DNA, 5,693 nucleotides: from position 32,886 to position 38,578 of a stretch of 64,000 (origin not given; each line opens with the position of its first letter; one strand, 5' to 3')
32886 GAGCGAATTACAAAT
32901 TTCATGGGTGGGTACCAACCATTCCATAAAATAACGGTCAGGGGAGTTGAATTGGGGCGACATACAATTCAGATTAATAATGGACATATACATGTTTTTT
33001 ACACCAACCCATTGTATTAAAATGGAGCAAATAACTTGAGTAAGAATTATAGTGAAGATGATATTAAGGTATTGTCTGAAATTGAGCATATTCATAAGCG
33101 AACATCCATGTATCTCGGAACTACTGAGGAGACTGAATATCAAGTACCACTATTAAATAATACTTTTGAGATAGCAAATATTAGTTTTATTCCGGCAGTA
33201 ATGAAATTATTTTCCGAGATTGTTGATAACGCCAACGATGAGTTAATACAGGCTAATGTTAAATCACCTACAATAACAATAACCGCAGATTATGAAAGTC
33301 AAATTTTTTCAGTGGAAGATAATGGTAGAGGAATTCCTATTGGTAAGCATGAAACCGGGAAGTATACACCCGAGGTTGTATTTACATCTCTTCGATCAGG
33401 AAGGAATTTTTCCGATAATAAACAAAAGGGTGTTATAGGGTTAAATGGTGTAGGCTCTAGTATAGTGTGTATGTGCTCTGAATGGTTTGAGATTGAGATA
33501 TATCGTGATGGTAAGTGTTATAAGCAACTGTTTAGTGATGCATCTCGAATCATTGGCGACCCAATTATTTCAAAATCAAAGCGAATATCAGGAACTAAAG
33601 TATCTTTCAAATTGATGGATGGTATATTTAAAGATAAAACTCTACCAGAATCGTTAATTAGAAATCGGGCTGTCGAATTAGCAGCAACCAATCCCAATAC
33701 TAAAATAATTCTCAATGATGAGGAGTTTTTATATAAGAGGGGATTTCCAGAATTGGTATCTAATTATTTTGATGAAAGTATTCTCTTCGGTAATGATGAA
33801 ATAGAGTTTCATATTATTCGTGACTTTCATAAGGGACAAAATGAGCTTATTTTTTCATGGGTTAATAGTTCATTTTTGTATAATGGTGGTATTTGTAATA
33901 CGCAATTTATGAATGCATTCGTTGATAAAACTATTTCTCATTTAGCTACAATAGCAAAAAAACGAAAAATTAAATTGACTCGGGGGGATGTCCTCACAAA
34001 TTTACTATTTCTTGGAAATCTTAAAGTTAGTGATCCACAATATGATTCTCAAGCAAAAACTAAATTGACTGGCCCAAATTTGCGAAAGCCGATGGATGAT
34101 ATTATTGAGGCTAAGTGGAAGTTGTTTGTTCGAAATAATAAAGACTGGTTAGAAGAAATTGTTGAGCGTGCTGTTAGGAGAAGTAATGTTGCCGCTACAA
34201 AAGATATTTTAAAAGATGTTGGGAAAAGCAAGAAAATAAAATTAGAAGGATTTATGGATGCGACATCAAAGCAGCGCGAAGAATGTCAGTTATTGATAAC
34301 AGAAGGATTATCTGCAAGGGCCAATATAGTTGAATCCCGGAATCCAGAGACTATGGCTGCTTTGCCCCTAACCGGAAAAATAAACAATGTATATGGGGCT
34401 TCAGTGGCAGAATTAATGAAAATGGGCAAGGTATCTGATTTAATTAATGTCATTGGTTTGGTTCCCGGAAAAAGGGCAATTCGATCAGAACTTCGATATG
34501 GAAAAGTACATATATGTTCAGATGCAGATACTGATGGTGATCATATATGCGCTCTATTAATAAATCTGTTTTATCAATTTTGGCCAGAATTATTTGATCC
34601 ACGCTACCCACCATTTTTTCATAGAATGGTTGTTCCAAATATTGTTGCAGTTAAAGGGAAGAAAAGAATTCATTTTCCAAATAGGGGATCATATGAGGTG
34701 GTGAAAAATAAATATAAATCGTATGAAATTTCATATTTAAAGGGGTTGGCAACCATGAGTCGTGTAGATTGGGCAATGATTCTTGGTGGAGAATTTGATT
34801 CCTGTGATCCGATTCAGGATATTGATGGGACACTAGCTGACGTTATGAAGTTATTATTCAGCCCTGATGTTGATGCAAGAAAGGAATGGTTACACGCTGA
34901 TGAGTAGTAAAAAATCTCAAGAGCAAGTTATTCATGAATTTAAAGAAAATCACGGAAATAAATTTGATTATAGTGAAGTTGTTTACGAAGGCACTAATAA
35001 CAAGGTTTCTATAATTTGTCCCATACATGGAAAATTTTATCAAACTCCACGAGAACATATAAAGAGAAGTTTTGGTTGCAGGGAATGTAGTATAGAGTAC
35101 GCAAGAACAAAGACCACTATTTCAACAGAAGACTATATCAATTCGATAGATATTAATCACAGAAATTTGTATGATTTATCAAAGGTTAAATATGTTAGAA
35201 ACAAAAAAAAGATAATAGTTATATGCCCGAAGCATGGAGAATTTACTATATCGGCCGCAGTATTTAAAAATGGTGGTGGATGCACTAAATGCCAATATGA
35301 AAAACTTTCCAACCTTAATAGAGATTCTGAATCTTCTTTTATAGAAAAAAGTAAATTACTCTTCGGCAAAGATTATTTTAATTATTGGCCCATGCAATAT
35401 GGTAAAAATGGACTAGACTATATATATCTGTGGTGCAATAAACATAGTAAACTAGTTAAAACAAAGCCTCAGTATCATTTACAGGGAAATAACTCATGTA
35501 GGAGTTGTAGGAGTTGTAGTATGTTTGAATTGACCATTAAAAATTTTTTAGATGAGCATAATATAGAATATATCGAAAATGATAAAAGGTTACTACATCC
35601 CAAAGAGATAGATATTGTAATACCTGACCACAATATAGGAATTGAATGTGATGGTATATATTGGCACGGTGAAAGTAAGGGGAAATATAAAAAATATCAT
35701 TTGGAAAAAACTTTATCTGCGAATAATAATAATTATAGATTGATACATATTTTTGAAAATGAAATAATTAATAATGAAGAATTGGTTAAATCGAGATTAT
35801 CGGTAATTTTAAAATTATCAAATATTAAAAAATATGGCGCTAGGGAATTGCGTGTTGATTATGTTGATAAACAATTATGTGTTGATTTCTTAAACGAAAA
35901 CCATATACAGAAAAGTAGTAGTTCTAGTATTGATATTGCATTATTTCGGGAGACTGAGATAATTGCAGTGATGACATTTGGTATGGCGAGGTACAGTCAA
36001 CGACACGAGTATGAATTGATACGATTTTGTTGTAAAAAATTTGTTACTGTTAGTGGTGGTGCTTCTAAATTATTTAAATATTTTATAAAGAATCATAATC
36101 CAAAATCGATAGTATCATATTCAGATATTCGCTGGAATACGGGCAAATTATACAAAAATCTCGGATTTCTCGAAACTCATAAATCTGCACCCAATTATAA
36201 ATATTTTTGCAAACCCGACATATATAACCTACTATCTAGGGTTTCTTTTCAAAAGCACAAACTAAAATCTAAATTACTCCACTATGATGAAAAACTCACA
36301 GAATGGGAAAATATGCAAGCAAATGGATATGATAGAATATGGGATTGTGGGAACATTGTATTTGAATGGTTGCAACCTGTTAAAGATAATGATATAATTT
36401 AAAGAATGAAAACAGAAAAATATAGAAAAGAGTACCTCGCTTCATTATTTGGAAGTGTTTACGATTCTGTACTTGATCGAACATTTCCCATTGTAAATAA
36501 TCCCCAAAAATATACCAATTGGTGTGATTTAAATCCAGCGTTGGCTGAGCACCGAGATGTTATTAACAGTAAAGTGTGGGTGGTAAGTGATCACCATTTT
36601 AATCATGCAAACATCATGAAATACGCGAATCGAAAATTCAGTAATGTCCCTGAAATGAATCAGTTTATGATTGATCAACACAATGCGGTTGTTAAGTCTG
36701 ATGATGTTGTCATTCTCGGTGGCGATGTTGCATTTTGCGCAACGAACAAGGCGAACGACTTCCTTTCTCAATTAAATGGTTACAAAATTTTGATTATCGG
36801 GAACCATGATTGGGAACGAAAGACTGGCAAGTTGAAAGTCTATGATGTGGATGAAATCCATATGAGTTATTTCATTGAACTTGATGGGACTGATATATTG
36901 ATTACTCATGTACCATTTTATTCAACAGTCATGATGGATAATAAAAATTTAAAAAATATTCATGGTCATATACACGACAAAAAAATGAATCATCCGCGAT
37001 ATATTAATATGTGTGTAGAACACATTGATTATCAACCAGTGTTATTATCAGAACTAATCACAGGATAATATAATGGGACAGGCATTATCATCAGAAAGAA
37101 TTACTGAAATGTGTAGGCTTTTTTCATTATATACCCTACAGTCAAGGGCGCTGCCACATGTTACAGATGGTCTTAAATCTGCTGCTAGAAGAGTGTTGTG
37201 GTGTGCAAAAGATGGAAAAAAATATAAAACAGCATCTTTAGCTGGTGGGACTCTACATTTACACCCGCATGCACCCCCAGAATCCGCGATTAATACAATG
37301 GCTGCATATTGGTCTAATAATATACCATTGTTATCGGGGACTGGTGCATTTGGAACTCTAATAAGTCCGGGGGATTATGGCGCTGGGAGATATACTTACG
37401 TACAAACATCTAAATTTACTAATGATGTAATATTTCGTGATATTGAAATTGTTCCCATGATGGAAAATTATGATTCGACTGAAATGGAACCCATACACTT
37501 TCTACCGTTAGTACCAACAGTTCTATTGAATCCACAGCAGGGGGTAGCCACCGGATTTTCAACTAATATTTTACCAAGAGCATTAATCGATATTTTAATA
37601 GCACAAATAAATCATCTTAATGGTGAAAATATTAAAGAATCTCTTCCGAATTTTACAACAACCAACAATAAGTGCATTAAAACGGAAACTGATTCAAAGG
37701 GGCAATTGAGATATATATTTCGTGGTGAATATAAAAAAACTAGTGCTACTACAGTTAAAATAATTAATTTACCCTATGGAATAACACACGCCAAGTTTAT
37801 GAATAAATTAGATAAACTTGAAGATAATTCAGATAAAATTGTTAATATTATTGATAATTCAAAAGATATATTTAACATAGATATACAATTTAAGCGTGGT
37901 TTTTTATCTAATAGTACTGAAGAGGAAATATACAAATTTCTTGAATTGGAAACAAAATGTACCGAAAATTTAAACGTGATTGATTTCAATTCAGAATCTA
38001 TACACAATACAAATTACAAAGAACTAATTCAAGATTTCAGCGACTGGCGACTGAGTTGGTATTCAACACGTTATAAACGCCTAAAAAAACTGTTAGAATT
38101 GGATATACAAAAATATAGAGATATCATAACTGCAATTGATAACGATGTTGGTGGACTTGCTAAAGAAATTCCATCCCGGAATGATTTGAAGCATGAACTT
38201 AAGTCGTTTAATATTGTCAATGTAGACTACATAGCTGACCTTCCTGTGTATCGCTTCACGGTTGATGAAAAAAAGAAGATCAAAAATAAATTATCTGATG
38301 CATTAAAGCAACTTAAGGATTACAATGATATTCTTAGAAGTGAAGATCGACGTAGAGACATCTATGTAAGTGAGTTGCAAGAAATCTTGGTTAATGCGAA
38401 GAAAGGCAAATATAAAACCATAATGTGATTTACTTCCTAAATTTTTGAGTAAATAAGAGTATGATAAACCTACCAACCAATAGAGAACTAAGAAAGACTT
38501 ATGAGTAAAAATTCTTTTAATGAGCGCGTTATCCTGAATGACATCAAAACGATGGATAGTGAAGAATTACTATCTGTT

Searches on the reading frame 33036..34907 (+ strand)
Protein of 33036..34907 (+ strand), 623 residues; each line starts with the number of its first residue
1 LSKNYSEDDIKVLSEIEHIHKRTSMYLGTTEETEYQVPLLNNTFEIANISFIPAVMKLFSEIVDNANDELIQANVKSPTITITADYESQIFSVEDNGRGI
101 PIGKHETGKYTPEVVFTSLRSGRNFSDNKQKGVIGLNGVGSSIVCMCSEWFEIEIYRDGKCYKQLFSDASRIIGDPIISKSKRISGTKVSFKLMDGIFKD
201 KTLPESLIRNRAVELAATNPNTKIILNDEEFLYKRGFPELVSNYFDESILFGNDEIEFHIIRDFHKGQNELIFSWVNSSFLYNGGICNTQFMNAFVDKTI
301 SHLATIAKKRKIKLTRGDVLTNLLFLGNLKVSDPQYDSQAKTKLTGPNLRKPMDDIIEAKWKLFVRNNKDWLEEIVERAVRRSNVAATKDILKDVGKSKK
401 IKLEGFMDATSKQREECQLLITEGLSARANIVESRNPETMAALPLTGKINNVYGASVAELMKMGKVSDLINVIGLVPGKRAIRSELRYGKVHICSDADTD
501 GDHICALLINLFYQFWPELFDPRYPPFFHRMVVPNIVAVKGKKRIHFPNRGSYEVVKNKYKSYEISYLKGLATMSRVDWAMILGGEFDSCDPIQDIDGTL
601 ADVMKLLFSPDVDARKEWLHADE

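Call 11: search_protein_families(library=phrogs, proteins=[window:33036-34907:+], max_evalue=0.001)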
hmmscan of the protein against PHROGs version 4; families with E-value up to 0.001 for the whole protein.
window:33036-34907:+ (623 aa): 3 families
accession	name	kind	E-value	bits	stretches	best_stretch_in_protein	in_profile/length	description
phrog_543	-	DNA, RNA and nucleotide metabolism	5.5e-154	514.9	1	2-621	20-638/661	DNA topoisomerase II large subunit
phrog_28877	-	DNA, RNA and nucleotide metabolism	5.1e-31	108.1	2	272-520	295-562/1441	DNA topoisomerase II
phrog_7229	-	DNA, RNA and nucleotide metabolism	3.5e-20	73.5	1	479-622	26-165/172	DNA topoisomerase II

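Call 30: search_dna_similar(query=window:33036-34907:+, collection=phages, mode=protein, max_rows=25)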
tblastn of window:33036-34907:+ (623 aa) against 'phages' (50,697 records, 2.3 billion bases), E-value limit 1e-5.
Records with a match: 2272; places in all: 2280; records where one place covers at least 80% of the query: 2021.
Best place of each record, by identity: <60% 2272.
By first word of the organism name: Escherichia 677; Klebsiella 335; Salmonella 208; Shigella 89; Aeromonas 81; Acinetobacter 77; Vibrio 68; Erwinia 62; Enterobacter 58; Campylobacter 54; and 60 more.
By host as written in the record: Escherichia coli 283; - 279; Klebsiella pneumoniae 115; Erwinia amylovora 41; Escherichia coli O157:H7 38; Salmonella enterica 30; Aeromonas salmonicida 29; Escherichia coli B 28; and 580 more.
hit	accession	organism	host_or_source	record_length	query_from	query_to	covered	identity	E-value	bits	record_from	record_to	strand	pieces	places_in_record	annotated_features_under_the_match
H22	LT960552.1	Yersinia phage fHe-Yen9-03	-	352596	6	622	99%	34.5%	1e-99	339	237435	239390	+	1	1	g323: DNA gyrase subunit B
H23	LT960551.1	Yersinia phage fHe-Yen9-04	-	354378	6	622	99%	34.5%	1e-99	339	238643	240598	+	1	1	g320: DNA gyrase subunit B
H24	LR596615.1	Yersinia phage fHe-Yen9-04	-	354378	6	622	99%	34.5%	1e-99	339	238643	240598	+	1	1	g320: DNA gyrase subunit B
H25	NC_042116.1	Yersinia phage fHe-Yen9-04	-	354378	6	622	99%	34.5%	1e-99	339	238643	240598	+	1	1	g320: DNA topoisomerase II large subunit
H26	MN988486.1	Rhizobium phage RHph_Y68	Rhizobium sp. TUX16P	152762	6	609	97%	35.2%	1e-99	339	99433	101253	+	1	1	DNA gyrase subunit B protein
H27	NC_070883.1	Rhizobium phage RHph_Y68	Rhizobium sp. TUX16P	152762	6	609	97%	35.2%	1e-99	339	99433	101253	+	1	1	DNA gyrase subunit B protein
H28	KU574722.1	Pectobacterium phage vB_PcaM_CBB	Pectobacterium carotovorum subsp. ...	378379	6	622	99%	34.4%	6e-99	337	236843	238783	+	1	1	DNA gyrase subunit B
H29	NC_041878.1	Pectobacterium phage vB_PcaM_CBB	Pectobacterium carotovorum subsp. ...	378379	6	622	99%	34.4%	6e-99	337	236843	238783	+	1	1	DNA topoisomerase II large subunit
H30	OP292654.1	Xanthomonas phage XbC2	Xanthomonas vesicatoria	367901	6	623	99%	34.4%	1e-98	336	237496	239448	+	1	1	DNA gyrase subunit B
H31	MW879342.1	Erwinia phage pEa_SNUABM_19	Erwinia amylovora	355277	6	622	99%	34.3%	5e-100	340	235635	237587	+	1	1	hypothetical protein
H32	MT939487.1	Erwinia phage pEa_SNUABM_47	Erwinia amylovora SNUABM_01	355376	6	622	99%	34.3%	5e-100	340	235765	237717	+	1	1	putative topoisomerase II large subunit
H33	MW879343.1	Erwinia phage pEa_SNUABM_44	Erwinia amylovora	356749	6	622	99%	34.3%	5e-100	340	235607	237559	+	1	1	hypothetical protein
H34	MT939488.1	Erwinia phage pEa_SNUABM_50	Erwinia amylovora SNUABM_01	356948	6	622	99%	34.3%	5e-100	340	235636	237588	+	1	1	putative topoisomerase II large subunit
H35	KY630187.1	Serratia phage BF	Serratia marcescens UCC2017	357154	6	622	99%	34.3%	5e-100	340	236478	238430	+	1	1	DNA gyrase subunit B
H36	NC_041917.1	Serratia phage BF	Serratia marcescens UCC2017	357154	6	622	99%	34.3%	5e-100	340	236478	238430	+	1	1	DNA topoisomerase II large subunit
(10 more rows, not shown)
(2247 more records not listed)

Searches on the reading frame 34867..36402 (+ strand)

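Call 11: search_protein_families(library=phrogs, proteins=[window:34867-36402:+], max_evalue=0.001)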
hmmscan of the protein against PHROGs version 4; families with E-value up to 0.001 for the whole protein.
window:34867-36402:+ (511 aa): 5 families
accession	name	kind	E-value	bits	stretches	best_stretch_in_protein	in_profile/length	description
phrog_559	-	DNA, RNA and nucleotide metabolism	1.7e-119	401.3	1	11-503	118-601/607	HNH endonuclease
phrog_3339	-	DNA, RNA and nucleotide metabolism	1.7e-98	332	1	12-501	37-533/536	homing endonuclease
phrog_29804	-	unknown function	1.6e-39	137.2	1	211-504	239-533/534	-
phrog_681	-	DNA, RNA and nucleotide metabolism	1e-25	91.4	1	15-217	237-431/576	endonuclease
phrog_4605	-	unknown function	1.1e-19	71.9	3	27-84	58-115/151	-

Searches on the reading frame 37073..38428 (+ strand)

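Call 11: search_protein_families(library=phrogs, proteins=[window:37073-38428:+], max_evalue=0.001)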
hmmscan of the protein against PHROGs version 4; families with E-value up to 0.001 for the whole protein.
window:37073-38428:+ (451 aa): 3 families
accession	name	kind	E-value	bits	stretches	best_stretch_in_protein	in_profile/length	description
phrog_551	-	DNA, RNA and nucleotide metabolism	8.8e-113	379.2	1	14-449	20-460/701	DNA topoisomerase II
phrog_28877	-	DNA, RNA and nucleotide metabolism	2.1e-22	79.6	1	17-441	699-1150/1441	DNA topoisomerase II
phrog_20354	-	DNA, RNA and nucleotide metabolism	0.00059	21.2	0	17-120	19-130/142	DNA topoisomerase II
